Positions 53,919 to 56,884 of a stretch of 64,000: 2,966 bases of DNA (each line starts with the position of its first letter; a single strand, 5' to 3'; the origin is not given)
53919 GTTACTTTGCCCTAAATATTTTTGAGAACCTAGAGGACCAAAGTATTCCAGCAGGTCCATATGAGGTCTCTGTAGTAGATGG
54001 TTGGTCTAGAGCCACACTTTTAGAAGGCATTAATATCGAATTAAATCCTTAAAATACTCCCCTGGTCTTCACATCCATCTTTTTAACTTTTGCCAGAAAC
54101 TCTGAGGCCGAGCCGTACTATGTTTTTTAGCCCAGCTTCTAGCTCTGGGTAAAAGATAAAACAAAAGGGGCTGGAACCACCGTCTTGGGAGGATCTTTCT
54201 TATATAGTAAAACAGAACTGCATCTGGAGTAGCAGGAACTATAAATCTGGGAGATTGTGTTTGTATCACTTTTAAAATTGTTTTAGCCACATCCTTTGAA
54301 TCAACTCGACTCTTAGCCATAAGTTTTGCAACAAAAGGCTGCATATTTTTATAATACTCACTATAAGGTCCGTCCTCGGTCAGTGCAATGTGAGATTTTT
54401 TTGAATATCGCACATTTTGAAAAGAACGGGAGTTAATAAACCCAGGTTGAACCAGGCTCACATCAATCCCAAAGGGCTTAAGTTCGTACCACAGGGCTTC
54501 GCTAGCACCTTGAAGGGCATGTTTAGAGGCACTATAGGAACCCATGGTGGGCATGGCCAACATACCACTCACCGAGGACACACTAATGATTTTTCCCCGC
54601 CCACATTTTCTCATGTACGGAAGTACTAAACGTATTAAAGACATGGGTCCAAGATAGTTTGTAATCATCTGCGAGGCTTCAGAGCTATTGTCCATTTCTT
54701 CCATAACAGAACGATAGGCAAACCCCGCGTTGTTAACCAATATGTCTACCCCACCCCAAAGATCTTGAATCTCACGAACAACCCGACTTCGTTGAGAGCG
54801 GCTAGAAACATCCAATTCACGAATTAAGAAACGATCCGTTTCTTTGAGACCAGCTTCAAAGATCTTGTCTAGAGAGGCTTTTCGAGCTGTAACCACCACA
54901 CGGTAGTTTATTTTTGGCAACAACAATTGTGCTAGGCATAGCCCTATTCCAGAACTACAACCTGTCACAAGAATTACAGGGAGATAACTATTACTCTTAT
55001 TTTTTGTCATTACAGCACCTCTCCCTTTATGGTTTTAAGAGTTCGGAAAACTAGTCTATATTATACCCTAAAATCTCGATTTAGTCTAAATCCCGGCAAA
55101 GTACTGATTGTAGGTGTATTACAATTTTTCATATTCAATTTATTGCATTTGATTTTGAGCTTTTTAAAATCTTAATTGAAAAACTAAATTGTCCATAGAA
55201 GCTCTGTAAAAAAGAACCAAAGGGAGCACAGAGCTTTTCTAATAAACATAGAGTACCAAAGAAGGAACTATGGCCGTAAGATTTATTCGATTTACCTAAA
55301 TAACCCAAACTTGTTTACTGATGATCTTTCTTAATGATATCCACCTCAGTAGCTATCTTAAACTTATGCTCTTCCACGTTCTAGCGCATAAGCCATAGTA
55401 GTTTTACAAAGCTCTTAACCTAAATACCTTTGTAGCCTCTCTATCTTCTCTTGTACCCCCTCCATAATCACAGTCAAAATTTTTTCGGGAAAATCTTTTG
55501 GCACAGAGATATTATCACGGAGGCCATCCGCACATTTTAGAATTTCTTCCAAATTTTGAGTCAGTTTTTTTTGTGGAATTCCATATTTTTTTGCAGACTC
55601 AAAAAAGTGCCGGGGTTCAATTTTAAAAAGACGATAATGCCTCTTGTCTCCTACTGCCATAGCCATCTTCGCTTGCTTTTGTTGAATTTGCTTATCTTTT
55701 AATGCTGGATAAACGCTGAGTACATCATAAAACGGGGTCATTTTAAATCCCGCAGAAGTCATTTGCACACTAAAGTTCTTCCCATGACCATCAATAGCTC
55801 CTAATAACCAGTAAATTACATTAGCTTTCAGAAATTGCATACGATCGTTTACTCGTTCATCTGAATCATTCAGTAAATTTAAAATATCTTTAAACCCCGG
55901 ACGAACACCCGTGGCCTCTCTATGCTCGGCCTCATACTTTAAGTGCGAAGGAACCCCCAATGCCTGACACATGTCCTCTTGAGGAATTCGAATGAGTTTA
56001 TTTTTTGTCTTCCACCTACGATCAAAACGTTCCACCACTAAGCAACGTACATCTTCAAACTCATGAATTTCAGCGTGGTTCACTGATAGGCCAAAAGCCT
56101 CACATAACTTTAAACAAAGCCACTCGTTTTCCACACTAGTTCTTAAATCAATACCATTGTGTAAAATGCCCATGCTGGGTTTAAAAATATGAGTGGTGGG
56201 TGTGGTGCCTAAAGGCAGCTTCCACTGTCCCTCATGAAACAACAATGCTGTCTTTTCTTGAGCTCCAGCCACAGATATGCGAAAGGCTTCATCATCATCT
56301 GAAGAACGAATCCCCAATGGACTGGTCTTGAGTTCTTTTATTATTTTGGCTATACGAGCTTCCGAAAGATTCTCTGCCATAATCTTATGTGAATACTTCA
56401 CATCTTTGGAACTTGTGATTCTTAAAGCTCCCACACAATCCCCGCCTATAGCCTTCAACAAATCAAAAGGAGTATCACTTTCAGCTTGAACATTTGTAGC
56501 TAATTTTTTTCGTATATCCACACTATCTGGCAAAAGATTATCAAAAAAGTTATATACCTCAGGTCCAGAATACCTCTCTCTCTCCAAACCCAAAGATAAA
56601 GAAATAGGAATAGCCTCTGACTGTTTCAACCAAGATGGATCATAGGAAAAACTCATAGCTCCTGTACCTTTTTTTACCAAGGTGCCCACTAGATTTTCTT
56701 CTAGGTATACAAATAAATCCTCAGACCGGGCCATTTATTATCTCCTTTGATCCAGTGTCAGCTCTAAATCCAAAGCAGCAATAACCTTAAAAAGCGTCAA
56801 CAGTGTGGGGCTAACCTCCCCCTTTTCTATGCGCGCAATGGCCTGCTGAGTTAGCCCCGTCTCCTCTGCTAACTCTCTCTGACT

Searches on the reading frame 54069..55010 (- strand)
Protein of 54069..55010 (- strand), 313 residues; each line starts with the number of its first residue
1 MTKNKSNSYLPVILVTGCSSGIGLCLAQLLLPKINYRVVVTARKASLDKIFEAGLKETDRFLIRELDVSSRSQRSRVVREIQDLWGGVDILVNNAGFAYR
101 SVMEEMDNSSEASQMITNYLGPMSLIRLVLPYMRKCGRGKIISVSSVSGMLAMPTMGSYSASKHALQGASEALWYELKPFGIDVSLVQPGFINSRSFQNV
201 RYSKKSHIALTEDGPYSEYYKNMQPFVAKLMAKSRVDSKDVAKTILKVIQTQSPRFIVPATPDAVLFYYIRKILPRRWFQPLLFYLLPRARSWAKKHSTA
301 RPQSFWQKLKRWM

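Call 102: search_protein_families(library=pfam, proteins=[window:54069-55010:-], max_evalue=0.001)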
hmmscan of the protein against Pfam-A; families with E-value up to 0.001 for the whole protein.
window:54069-55010:- (313 aa): 3 families
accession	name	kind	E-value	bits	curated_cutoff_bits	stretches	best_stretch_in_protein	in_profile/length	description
PF00106.31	adh_short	-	2.7e-44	151.4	26.6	1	12-201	2-191/195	short chain dehydrogenase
PF13561.12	adh_short_C2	-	7.8e-29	101.4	27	1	19-206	3-190/236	Enoyl-(Acyl carrier protein) reductase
PF08659.16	KR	-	1.6e-09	38.4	22.6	1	13-168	3-158/180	KR domain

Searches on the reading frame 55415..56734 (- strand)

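Call 102: search_protein_families(library=pfam, proteins=[window:55415-56734:-], max_evalue=0.001)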
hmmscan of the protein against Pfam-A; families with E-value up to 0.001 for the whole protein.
window:55415-56734:- (439 aa): 2 families
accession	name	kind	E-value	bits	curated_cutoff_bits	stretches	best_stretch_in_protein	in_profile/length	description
PF07804.18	HipA_C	-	1.6e-48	165.6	30.5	1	153-400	1-207/213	HipA-like C-terminal domain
PF13657.11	Couple_hipA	-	4.3e-25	88.5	22.5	1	9-106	3-98/99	HipA N-terminal domain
